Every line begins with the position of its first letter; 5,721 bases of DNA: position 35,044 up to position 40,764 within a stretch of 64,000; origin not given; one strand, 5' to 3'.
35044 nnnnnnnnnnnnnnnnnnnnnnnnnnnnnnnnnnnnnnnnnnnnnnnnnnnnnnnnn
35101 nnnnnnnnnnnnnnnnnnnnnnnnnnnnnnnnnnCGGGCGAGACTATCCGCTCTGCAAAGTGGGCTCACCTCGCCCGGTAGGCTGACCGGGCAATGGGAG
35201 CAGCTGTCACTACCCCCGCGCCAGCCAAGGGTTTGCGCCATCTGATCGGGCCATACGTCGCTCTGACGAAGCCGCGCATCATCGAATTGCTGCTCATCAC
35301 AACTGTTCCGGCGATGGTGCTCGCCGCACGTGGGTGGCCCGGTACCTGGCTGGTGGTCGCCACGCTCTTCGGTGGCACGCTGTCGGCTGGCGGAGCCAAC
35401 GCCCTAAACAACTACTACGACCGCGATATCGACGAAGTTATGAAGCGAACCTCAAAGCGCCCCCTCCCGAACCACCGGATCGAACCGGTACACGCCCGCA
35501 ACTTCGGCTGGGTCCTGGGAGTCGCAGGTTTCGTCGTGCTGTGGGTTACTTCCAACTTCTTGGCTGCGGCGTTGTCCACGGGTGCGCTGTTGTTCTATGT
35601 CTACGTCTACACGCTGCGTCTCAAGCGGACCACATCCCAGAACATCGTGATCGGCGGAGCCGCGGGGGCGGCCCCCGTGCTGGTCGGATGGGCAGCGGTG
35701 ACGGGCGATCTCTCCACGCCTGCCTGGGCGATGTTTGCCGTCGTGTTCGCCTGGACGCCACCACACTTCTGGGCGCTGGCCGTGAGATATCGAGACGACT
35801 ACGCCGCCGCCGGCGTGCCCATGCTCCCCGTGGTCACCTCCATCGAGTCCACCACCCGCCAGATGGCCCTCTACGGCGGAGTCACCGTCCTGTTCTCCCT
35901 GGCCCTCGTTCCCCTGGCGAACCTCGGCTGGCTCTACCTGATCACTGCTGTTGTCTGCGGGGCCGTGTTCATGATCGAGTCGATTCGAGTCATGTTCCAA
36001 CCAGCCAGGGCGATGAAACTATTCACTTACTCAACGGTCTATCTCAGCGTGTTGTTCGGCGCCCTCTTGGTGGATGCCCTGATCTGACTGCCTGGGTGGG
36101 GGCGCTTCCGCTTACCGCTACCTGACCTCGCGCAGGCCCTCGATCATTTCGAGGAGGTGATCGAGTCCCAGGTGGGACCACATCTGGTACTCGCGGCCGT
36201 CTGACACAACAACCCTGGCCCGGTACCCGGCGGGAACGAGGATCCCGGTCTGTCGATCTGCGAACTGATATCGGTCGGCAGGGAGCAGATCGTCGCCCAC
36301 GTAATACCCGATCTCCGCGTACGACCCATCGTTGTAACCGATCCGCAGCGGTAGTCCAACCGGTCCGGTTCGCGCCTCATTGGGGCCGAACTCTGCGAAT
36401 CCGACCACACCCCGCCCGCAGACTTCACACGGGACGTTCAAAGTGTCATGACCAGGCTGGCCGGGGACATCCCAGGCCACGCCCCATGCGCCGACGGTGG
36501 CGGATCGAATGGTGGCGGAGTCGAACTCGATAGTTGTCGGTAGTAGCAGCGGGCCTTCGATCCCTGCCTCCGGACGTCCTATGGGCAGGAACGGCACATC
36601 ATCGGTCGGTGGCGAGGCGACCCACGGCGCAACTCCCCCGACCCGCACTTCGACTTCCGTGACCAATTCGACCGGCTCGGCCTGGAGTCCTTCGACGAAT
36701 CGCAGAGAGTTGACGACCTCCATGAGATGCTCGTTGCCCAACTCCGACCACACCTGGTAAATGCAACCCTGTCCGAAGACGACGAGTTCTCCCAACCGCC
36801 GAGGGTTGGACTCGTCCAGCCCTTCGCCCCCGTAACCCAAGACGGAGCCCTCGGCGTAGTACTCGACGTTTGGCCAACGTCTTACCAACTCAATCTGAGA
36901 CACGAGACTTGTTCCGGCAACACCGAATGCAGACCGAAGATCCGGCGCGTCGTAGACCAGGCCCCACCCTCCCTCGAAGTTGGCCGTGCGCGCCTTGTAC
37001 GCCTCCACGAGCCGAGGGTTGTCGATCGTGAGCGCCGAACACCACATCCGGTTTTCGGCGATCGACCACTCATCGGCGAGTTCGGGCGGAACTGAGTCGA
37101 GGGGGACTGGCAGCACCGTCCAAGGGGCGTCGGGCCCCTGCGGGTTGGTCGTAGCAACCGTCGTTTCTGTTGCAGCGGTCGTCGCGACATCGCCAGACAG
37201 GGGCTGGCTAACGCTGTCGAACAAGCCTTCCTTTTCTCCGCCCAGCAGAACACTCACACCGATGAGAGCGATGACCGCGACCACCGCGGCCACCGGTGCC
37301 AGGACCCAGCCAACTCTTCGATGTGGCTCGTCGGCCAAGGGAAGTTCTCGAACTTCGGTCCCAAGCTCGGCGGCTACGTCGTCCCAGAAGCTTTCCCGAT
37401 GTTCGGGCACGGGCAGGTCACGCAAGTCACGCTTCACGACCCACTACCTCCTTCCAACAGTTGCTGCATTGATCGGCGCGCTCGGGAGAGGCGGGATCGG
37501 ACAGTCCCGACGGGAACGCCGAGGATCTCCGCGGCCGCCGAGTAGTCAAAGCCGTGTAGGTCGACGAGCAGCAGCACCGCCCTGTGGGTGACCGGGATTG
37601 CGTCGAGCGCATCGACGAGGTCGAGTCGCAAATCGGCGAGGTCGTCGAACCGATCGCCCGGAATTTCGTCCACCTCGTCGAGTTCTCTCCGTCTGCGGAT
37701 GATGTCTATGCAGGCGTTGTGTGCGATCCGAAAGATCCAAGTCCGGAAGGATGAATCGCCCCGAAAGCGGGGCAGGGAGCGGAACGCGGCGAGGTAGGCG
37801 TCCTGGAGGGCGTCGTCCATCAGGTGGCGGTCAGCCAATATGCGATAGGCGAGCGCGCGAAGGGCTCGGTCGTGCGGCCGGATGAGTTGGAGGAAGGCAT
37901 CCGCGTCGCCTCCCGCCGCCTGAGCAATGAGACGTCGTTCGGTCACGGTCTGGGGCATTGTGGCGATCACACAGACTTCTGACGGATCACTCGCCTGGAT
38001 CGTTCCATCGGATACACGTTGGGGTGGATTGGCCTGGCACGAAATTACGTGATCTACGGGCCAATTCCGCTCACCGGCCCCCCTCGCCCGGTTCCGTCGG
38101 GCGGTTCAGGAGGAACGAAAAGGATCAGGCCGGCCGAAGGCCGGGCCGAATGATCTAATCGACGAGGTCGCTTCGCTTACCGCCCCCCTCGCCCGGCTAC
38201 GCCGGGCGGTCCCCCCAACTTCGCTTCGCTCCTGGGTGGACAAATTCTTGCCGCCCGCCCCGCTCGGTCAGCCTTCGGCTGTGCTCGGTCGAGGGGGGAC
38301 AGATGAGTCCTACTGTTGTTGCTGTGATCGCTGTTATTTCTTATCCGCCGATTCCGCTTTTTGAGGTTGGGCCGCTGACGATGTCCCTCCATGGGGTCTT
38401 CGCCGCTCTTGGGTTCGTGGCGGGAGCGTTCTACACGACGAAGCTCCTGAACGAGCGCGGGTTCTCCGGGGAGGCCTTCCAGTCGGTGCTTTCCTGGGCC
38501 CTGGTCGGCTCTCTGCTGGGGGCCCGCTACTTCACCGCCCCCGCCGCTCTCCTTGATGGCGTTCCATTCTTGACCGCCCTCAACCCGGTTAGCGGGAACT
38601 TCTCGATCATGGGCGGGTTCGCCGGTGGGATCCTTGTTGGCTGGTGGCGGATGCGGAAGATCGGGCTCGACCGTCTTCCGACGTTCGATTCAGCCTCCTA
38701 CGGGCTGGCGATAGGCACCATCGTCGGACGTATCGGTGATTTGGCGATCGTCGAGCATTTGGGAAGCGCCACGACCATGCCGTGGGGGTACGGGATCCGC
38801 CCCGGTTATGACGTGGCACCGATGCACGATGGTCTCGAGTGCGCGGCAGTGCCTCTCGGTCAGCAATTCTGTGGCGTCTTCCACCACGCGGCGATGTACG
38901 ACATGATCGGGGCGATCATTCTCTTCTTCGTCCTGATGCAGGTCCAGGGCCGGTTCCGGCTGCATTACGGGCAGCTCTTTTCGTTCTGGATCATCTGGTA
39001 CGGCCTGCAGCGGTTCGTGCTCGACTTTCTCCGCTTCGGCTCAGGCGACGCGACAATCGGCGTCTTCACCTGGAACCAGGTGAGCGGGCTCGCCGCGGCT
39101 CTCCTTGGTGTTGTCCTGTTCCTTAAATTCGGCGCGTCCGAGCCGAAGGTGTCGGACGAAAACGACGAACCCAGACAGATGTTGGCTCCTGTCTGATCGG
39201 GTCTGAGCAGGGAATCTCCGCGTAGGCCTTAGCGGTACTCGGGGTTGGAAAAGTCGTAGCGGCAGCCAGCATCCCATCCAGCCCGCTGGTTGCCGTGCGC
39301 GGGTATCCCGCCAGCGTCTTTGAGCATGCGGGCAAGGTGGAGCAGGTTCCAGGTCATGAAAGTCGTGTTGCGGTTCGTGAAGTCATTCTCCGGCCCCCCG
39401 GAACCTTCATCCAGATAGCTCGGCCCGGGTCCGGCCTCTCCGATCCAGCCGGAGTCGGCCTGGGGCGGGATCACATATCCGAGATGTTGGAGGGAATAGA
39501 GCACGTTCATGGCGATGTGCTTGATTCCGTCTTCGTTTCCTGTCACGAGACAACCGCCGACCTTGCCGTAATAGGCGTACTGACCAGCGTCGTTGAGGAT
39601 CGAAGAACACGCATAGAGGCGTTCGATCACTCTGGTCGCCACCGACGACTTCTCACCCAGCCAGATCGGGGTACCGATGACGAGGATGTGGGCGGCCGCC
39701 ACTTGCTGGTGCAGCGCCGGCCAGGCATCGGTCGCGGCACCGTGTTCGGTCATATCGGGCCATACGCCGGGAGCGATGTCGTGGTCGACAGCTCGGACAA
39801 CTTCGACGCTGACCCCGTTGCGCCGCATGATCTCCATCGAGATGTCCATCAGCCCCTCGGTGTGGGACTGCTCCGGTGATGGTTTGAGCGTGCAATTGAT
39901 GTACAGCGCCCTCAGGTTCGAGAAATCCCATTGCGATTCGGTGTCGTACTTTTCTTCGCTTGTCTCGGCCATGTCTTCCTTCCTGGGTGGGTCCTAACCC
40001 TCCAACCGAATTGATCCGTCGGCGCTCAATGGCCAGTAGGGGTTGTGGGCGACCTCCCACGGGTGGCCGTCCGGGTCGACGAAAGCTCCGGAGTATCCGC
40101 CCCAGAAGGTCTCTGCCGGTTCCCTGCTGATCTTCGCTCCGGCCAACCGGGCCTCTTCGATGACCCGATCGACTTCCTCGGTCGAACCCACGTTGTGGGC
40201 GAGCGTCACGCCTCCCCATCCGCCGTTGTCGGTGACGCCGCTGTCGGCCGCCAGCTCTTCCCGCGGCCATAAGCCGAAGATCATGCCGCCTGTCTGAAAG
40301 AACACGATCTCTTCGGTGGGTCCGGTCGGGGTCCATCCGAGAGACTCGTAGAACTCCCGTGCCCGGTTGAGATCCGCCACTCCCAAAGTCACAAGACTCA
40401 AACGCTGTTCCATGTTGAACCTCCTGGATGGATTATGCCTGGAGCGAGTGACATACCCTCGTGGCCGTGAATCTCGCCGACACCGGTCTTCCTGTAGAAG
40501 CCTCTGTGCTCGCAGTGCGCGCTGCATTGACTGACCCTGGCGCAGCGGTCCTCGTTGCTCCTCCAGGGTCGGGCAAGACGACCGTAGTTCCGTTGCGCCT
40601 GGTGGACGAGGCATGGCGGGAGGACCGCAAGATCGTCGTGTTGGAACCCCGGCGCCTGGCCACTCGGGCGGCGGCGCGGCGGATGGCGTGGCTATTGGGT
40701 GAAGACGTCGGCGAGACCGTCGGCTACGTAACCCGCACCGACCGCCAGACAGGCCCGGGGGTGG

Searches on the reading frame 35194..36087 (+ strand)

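Call 51: search_protein_families(library=pfam, proteins=[window:35194-36087:+], max_evalue=0.0001)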
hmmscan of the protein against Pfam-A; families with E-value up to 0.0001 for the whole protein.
window:35194-36087:+ (297 aa): 1 family
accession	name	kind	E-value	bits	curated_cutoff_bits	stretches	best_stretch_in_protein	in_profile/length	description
PF01040.23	UbiA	-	1.7e-66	224.5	34.2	1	33-273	1-238/250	UbiA prenyltransferase family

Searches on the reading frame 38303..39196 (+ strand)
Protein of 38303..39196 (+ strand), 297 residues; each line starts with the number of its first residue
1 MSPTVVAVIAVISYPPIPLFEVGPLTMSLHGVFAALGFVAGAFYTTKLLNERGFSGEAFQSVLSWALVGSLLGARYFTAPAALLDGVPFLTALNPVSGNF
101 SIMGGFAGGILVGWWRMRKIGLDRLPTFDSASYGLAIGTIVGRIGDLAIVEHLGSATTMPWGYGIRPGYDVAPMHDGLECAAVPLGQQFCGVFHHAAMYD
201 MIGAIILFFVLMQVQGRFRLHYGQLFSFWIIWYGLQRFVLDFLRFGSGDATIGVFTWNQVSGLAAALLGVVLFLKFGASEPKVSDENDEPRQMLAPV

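Call 6: search_protein_families(library=pfam, proteins=[window:38303-39196:+], max_evalue=0.01)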
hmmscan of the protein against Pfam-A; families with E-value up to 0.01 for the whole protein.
window:38303-39196:+ (297 aa): 1 family
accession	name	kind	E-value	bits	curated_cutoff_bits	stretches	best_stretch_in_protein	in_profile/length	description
PF01790.23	LGT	-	2.1e-30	106.2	24.9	1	19-274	3-239/240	Prolipoprotein diacylglyceryl transferase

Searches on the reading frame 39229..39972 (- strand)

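Call 6: search_protein_families(library=pfam, proteins=[window:39229-39972:-], max_evalue=0.01)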
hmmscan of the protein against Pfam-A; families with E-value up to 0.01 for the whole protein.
window:39229-39972:- (247 aa): 1 family
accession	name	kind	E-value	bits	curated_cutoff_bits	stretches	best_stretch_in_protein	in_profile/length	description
PF03358.20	FMN_red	-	1.4e-13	51.2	24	1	25-171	6-142/152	NADPH-dependent FMN reductase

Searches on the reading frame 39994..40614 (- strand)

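Call 6: search_protein_families(library=pfam, proteins=[window:39994-40614:-], max_evalue=0.01)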
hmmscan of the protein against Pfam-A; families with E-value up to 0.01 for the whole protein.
window:39994-40614:- (206 aa): 3 families
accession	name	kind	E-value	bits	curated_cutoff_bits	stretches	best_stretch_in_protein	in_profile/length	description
PF00903.31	Glyoxalase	-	4.4e-14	53.3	20.6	1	73-188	3-121/121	Glyoxalase/Bleomycin resistance protein/Dioxygenase superfamily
PF22677.2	Ble-like_N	-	5.4e-05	23.3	24.5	1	75-109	5-41/41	Bleomycin resistance protein-like N-terminal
PF18029.7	Glyoxalase_6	-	0.00081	20.5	23.6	1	75-188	2-105/106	Glyoxalase-like domain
